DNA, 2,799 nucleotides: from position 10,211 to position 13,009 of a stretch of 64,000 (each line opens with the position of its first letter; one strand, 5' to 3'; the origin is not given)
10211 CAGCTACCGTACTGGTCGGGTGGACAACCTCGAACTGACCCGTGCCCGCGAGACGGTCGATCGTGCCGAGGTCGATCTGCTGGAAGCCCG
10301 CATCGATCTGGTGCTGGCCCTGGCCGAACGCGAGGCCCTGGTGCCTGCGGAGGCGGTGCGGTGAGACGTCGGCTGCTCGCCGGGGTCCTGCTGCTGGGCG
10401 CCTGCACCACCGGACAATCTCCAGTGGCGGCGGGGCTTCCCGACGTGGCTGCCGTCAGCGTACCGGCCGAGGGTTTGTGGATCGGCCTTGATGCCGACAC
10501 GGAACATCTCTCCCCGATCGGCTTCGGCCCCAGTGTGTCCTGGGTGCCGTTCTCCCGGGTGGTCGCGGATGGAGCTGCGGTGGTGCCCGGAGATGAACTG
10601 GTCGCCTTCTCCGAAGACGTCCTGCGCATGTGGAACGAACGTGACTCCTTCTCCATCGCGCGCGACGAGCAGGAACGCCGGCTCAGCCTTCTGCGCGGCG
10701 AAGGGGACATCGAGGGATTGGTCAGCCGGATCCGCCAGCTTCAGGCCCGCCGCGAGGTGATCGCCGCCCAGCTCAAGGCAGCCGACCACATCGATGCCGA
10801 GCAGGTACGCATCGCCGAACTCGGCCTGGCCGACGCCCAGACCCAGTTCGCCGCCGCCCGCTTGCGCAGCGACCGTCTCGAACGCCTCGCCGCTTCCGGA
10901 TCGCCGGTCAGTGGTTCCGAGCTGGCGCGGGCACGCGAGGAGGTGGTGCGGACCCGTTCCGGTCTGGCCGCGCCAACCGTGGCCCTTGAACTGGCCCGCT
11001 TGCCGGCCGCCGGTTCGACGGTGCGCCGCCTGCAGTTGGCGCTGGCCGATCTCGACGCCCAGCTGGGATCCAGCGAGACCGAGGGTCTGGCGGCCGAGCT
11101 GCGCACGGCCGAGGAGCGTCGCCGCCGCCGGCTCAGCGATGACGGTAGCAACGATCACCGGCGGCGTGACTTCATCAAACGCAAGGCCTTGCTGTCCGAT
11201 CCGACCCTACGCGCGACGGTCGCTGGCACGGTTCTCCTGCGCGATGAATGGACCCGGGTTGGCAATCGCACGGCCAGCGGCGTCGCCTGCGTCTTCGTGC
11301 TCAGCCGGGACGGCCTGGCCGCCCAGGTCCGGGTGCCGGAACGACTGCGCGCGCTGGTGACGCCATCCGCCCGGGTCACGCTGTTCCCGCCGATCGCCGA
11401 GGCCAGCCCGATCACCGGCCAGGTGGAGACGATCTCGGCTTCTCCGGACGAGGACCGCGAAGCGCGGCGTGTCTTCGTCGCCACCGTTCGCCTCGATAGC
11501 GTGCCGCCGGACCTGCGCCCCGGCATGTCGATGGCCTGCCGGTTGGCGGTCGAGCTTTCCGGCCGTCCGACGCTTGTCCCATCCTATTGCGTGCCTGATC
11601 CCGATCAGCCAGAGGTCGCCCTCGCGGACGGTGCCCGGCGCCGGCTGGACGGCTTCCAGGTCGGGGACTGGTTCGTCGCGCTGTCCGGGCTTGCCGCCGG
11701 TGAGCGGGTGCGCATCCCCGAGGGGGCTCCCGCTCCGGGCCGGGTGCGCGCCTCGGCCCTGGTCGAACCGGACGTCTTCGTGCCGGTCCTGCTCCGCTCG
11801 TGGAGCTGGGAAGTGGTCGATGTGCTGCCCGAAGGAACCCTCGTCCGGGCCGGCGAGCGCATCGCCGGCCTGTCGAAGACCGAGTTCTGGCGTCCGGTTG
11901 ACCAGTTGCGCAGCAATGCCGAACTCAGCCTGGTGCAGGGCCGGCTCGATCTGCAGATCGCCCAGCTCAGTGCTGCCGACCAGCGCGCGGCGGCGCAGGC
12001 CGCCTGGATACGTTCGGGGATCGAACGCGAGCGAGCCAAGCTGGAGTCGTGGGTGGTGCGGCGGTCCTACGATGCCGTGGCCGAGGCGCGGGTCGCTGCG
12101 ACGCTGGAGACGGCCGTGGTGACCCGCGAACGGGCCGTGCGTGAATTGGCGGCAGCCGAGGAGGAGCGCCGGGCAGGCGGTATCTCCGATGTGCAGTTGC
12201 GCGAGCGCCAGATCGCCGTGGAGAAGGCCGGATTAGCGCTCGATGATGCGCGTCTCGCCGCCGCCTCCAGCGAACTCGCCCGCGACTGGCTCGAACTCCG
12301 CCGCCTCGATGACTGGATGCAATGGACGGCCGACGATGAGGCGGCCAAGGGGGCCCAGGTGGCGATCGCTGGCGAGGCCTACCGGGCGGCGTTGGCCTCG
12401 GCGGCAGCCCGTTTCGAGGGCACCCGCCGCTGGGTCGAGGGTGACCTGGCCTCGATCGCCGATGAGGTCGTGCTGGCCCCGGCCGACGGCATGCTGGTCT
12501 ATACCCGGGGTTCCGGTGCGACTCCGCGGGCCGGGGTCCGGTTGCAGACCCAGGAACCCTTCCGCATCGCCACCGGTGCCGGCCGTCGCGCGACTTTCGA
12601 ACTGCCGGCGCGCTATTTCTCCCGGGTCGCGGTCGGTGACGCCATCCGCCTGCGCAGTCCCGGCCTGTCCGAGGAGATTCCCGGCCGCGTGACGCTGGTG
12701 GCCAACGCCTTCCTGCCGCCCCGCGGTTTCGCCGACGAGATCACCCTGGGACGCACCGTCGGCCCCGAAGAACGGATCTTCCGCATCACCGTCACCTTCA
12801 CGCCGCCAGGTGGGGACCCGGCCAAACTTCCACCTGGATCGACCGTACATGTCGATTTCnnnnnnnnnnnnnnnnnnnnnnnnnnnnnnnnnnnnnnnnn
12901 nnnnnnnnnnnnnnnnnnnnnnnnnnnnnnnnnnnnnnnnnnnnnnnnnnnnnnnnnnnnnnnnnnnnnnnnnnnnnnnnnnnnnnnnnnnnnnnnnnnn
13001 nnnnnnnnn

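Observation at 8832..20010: TolC-MacB efflux operon with three consecutive giant adaptor genes carrying 2+2+1 HlyD-like modules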

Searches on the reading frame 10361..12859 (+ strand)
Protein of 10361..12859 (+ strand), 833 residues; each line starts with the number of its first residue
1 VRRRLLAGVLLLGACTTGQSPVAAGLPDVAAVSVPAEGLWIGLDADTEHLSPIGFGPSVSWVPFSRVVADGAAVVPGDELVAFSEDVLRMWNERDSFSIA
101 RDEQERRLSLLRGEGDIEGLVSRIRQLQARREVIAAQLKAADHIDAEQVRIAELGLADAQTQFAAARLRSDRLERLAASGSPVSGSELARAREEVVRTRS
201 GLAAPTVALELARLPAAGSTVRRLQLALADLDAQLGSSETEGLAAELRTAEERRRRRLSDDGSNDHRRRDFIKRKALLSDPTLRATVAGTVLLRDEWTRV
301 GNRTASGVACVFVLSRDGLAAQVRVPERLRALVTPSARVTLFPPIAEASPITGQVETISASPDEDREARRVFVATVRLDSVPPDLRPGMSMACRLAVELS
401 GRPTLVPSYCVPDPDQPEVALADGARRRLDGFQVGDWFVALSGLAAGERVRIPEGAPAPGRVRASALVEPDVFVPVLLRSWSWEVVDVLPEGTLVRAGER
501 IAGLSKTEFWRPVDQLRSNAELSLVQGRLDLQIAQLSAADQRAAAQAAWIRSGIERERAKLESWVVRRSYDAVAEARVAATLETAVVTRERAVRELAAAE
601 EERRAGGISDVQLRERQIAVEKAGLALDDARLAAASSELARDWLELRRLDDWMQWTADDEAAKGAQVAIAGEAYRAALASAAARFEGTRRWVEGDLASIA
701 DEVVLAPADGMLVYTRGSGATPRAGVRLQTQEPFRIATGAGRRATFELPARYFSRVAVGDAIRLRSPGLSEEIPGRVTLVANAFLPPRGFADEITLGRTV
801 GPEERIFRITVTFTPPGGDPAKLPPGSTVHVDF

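Call 8: search_protein_families(library=pfam, proteins=[window:10361-12859:+], max_evalue=1)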
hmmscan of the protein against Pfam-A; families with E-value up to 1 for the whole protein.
window:10361-12859:+ (833 aa): 1 family
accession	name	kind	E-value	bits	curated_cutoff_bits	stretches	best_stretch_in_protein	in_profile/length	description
PF13437.12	HlyD_3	-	5.6e-09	37.1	22.2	1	282-388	1-106/106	HlyD family secretion protein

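Call 9: search_protein_families(library=ncbifam, proteins=[window:10361-12859:+], max_evalue=1)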
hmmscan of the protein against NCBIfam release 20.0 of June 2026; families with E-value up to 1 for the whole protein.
window:10361-12859:+ (833 aa): 2 families
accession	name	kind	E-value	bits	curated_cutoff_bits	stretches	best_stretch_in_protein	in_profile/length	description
TIGR01730.1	RND_mfp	subfamily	5.6e-12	45.3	94.9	2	275-450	129-305/322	efflux RND transporter periplasmic adaptor subunit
TIGR00999.1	8a0102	subfamily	1.7e-05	24.1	319.3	1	631-781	30-168/271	CzcB/NccB family metal efflux transporter periplasmic adaptor subunit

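Call 12: search_solved_structures(query=window:10361-12859:+, max_evalue=1)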
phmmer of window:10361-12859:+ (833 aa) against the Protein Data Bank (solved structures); distinct sequences matched with E-value up to 1: 1.
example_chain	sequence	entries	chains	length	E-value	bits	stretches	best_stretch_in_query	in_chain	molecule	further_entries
4bsx_A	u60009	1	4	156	0.18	13.2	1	525-610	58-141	TIR DOMAIN-CONTAINING ADAPTER MOLECULE 1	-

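Call 15: find_homologous_proteins(query=window:10361-12859:+)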
Query window:10361-12859:+ (833 aa): 18 proteins with E <= 0.001 among 8000 candidates.
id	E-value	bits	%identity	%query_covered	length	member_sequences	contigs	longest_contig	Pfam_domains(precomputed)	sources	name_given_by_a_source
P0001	0.0e+0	1768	100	100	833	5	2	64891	-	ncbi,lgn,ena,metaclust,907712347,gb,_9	metaclust:\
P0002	0.0e+0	1435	81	99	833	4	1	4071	-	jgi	jgi:hypothetical protein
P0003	0.0e+0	1407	79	99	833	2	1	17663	-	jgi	jgi:hypothetical protein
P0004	3.5e-274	930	57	98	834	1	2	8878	PF25954.1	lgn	-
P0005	9.8e-270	915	56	98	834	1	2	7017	PF25954.1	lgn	-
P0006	2.2e-265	901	55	100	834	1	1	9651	-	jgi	jgi:hypothetical protein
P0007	1.4e-261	888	56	97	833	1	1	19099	PF25954.1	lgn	-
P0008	9.3e-261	886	56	98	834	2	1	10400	PF25954.1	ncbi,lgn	-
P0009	1.3e-260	885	55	98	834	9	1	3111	PF25954.1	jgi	jgi:hypothetical protein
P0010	6.4e-258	876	55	98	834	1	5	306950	PF25954.1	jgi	jgi:hypothetical protein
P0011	1.1e-250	852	53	97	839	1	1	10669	-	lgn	-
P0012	1.5e-250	852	55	97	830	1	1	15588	-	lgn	-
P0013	1.1e-249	849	54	97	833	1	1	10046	-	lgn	-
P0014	1.6e-246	838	53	100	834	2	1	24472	-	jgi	-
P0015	2.2e-241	821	53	97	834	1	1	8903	PF25954.1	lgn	-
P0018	1.2e-161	558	45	100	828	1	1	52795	-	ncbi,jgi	jgi:hypothetical protein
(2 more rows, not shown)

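Call 16: find_encoding_contigs(protein=P0010, flank=10000, max_places=3)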
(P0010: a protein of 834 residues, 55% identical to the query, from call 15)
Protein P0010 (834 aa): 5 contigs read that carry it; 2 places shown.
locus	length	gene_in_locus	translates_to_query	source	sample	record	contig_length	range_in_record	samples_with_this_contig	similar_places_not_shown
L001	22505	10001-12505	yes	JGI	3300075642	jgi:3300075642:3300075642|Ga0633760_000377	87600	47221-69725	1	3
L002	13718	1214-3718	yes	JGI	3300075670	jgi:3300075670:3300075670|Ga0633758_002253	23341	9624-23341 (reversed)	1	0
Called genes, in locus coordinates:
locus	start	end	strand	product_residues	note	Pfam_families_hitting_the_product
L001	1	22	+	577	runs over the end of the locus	PF01594:AI-2E_transport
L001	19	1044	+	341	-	PF17792:ThiD2, PF02581:TMP-TENI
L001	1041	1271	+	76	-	-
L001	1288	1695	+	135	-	PF02566:OsmC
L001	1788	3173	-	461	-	PF00072:Response_reg, PF01078:Mg_chelatase (faint), PF00158:Sigma54_activat, PF14532:Sigma54_activ_2, PF07728:AAA_5 (weak), PF25601:AAA_lid_14, PF02954:HTH_8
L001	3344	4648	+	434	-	PF07690:MFS_1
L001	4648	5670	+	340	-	PF02547:Queuosine_synth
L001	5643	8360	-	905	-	PF00763:THF_DHG_CYH, PF02882:THF_DHG_CYH_C, PF02574:S-methyl_trans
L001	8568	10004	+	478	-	PF02321:OEP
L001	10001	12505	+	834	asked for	PF25954:Beta-barrel_RND_2 (faint)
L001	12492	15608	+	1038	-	-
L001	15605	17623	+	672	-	PF26002:Beta-barrel_AprE (faint)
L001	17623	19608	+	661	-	PF00005:ABC_tran, PF13304:AAA_21 (faint), PF12704:MacB_PCD, PF02687:FtsX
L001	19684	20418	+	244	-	PF07963:N_methyl, PF07596:SBP_bac_10 (faint)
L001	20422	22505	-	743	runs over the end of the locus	PF08448:PAS_4, PF13426:PAS_9, PF00512:HisKA (weak), PF02518:HATPase_c, PF00072:Response_reg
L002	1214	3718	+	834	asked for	PF25954:Beta-barrel_RND_2 (faint)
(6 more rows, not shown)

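Call 17: find_encoding_contigs(protein=P0018, flank=10000, max_places=3)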
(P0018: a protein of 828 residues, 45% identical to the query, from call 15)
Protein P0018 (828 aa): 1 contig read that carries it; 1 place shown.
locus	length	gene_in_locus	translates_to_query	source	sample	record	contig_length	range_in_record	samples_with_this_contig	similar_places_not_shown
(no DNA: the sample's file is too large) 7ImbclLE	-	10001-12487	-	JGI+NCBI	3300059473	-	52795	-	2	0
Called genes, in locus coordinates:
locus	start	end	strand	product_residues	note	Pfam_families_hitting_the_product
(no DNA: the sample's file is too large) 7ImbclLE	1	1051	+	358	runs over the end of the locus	PF01408:GFO_IDH_MocA (weak), PF02894:GFO_IDH_MocA_C (weak), PF22725:GFO_IDH_MocA_C3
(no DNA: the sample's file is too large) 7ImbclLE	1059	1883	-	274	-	-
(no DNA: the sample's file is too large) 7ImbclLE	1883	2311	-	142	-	PF00293:NUDIX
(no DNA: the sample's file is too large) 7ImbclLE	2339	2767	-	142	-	-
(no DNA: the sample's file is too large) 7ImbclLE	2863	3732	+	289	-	PF10108:DNA_pol_B_exo2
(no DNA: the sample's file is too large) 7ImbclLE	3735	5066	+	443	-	PF01541:GIY-YIG (weak), PF27096:UvrC_M, PF02151:UVR, PF08459:UvrC_RNaseH_dom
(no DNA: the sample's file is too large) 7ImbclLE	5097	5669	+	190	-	-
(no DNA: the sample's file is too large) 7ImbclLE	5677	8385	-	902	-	PF00763:THF_DHG_CYH, PF02882:THF_DHG_CYH_C, PF02574:S-methyl_trans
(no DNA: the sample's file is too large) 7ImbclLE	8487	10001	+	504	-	PF02321:OEP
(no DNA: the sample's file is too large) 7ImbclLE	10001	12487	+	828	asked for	-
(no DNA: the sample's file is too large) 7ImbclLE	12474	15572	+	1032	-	-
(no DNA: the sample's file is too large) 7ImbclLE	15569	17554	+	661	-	PF25990:Beta-barrel_YknX (weak)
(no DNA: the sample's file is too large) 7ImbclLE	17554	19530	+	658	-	PF00005:ABC_tran, PF13304:AAA_21 (faint), PF12704:MacB_PCD, PF02687:FtsX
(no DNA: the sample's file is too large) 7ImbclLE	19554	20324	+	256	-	-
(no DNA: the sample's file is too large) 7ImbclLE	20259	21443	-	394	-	PF00278:Orn_DAP_Arg_deC, PF02784:Orn_Arg_deC_N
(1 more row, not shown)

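Call 18: find_encoding_contigs(protein=P0001, flank=10000, max_places=3)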
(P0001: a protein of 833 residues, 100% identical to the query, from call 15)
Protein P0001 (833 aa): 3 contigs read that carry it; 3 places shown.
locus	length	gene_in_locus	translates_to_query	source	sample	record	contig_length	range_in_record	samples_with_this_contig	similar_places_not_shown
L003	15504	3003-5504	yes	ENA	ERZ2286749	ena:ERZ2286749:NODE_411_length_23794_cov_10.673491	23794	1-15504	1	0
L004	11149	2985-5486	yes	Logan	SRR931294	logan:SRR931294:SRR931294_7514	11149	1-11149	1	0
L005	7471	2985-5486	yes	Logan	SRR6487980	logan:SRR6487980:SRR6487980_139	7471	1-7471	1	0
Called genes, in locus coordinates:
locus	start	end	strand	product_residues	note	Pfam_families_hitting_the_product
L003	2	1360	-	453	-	?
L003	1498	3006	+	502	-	PF02321:OEP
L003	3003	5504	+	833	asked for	-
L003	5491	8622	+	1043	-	-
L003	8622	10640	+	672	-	PF25967:RND-MFP_C (faint)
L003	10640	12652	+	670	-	PF02463:SMC_N (faint), PF00005:ABC_tran, PF13304:AAA_21 (faint), PF12704:MacB_PCD, PF02687:FtsX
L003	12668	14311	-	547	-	PF02470:MlaD, PF28544:Helical_needle (faint), PF27164:Aq_493_lipo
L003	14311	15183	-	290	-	PF00005:ABC_tran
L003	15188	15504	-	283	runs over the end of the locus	PF02405:MlaE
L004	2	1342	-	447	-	?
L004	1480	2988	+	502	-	PF02321:OEP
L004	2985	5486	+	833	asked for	-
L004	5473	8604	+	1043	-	-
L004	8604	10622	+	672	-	PF25967:RND-MFP_C (faint)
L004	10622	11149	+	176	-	?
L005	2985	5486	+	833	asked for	-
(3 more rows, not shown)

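Call 20: find_related_loci(query=A1, collection=genome_contigs, flank=10000)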
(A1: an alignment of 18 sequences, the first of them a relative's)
Query A1 (833 aa) in genome_contigs; peptide patterns used: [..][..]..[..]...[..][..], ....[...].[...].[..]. (x = any residue, [..] = any of these).
162 stretches matched a pattern; 3 encode a relative of the query (tblastn E <= 1e-3); 3 distinct loci.
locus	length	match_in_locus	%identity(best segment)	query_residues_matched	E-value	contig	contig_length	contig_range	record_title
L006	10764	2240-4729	53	5-833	0e+0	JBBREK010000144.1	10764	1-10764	MAG: Planctomycetota bacterium isolate Co_metawrap_2500 Cmw_2500_k141_7423112_length_10764_cov_10.0000, whole genome sho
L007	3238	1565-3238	56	15-570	4e-178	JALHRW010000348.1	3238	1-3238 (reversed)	MAG: Planctomycetota bacterium isolate maxbin.317 c_000000086920, whole genome shotgun sequence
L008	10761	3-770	58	576-833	3e-73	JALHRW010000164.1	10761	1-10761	MAG: Planctomycetota bacterium isolate maxbin.317 c_000000022441, whole genome shotgun sequence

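Call 35: predict_structure(alignment_id=A1)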
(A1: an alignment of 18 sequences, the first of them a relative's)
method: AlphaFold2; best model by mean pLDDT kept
length: 833 residues; sequences in the alignment: 18
mean_pLDDT: 80.0   pTM: 0.33
mean pLDDT of the five models: 80.0, 79.0, 76.3, 75.2, 73.6
residues with pLDDT >= 90: 199; 70-90: 482; 50-70: 104; < 50: 48
segments of 3 or more residues with pLDDT < 50: 1-25, 457-459, 785-790, 792-804
pLDDT, mean of each block of 10 residues (from residue 1): 35 33 59 69 58 85 91 89 93 88 84 88 92 86 80 91 93 88 83 89 84 71 85 84 88 83 72 90 89 84 88 73 76 79 64 84 70 82 59 66 78 79 85 75 85 60 77 85 87 89 78 77 93 93 92 89 75 79 89 88 85 90 91 78 77 93 94 93 93 78 89 74 84 87 81 75 79 87 52 44 62 81 77 76
secondary structure, 60 per line:
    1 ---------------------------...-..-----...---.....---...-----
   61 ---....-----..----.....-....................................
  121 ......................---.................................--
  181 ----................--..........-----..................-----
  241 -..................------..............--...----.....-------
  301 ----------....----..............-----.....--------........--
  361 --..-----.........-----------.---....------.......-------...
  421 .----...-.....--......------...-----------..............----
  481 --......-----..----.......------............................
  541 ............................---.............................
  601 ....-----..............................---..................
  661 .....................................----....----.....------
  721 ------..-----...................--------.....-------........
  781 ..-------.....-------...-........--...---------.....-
elements in order (helices of 4 or more, strands of 3 or more residues): E28-30 E39-41 E45-49 E53-55 E64-67 E79-83 H85-142 H146-178 H185-200 H203-212 H218-235 H242-259 H266-279 E282-284 E289-293 E311-314 E319-326 H327-332 E338-342 E351-358 E370-378 E394-397 E404-407 E418-421 E426-428 E430-434 E437-442 E449-451 E463-476 E483-488 E500-506 H513-568 H572-604 H610-639 H643-697 E702-705 E710-714 E734-749 E761-765 E773-782 H790-794 E806-813 E828-832

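Call 38: fold_search(model_id=the predicted structure, library=pdb)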
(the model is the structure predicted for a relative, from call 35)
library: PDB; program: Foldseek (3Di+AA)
matches with E <= 10: 1016; with E <= 0.001: 73
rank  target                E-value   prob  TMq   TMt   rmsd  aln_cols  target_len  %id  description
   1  9tg4_D                1.8e-15  1.00  0.21  0.41  34.0       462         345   16  Structure of the YbjP lipoprotein bound to the AcrABZ-TolC efflux pump (released 2026-04-08)
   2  9tg4_F                9.9e-15  1.00  0.21  0.42  34.0       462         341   16  Structure of the YbjP lipoprotein bound to the AcrABZ-TolC efflux pump (released 2026-04-08)
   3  9qgy_G                1.5e-14  1.00  0.22  0.47  26.9       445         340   15  Structure of the YbjP lipoprotein bound to the MacAB-TolC tripartite efflux pump (released 2026-03-25)
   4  9a2v_MODEL_1_A        3.6e-14  1.00  0.22  0.41  31.5       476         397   17  Model of E. coli AcrA by in-cell photo-crosslinking MS and deep learning (released 2023-02-24)
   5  4tko                  5.3e-14  1.00  0.19  0.44  12.5       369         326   12  Structure of the periplasmic adaptor protein EmrA (released 2014-07-09)
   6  9tg4_E                7.3e-14  1.00  0.22  0.44  33.8       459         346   17  Structure of the YbjP lipoprotein bound to the AcrABZ-TolC efflux pump (released 2026-04-08)
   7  9tg4_H                7.3e-14  1.00  0.21  0.42  34.0       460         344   16  Structure of the YbjP lipoprotein bound to the AcrABZ-TolC efflux pump (released 2026-04-08)
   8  5nik_D                1.1e-13  1.00  0.23  0.48  25.1       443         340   15  Structure of the MacAB-TolC ABC-type tripartite multidrug efflux pump (released 2017-05-24)
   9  9v53_A1               1.7e-13  1.00  0.21  0.42  33.5       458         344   16  Structure of TolC, YbjP, and AcrABZ complex (released 2025-11-05)
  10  9tg4_G                3.5e-13  1.00  0.22  0.44  33.9       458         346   16  Structure of the YbjP lipoprotein bound to the AcrABZ-TolC efflux pump (released 2026-04-08)
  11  8zar_D                5.7e-13  1.00  0.18  0.35  18.9       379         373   14  EmrAB-TolC MFS-type tripartite multidrug efflux pump FA (released 2025-04-30)
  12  9j3d_D                7.0e-13  1.00  0.21  0.45  35.1       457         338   16  Cryo-EM structure of TMexCD1-TOprJ1 (released 2025-08-13)
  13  8zal_B                9.2e-13  1.00  0.18  0.38  18.6       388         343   14  EmrAB-TolC MFS-type tripartite multidrug efflux pump EA (released 2025-04-30)
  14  8zal_A                1.1e-12  1.00  0.17  0.36  18.3       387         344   15  EmrAB-TolC MFS-type tripartite multidrug efflux pump EA (released 2025-04-30)
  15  8zar_B                1.3e-12  1.00  0.17  0.36  18.6       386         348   14  EmrAB-TolC MFS-type tripartite multidrug efflux pump FA (released 2025-04-30)
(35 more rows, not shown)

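Call 47: search_protein_representatives(alignment_id=A1)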
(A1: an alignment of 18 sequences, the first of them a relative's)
Query: 18 sequences, 834 profile positions. Proteins with E-value up to 0.001 (for the whole library): 5323; up to 1e-10: 240; up to 1e-30: 59. The best 150 are listed.
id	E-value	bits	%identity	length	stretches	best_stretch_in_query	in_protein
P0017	0.0e+00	1369.5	-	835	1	1-834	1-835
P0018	0.0e+00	1105.9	-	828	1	2-834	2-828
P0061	0.0e+00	1086.3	-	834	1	2-834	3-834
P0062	5.6e-234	795.3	-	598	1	236-834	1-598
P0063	1.6e-142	492.8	-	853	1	10-834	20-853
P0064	8.5e-137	473.8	-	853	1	2-834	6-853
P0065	4.5e-135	468.1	-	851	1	4-834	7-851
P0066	2.0e-129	449.4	-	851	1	11-834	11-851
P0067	7.0e-125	434.4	-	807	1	44-834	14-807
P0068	9.4e-125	434.0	-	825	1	30-834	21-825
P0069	4.1e-116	405.4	-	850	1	7-834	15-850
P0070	2.0e-115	403.1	-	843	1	2-834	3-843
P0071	3.1e-110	385.9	-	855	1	5-834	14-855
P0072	3.4e-107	375.9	-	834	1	4-834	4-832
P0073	1.8e-106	373.5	-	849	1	9-834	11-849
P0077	6.5e-95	335.2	-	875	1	24-834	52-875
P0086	2.2e-86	307.0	-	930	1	11-827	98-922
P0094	1.2e-76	274.9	-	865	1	7-833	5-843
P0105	3.5e-58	213.8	-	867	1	6-834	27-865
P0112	7.5e-43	163.0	-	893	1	5-834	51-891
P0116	1.4e-32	129.0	-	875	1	47-833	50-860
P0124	9.2e-26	106.5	-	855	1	58-830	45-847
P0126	2.8e-24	101.6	-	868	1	5-828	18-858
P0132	1.1e-21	93.1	-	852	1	43-829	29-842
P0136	8.2e-21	90.1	-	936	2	63-458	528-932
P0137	2.1e-20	88.8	-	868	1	57-828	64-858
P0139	5.8e-20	87.3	-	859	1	67-828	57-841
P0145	1.5e-18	82.7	-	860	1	67-832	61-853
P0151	9.4e-18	80.0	-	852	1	43-783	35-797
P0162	2.9e-16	75.1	-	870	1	62-787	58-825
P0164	4.4e-16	74.5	-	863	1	42-755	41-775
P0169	2.4e-15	72.1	-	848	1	57-832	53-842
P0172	4.4e-15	71.2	-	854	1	64-783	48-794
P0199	2.2e-13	65.6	-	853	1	50-771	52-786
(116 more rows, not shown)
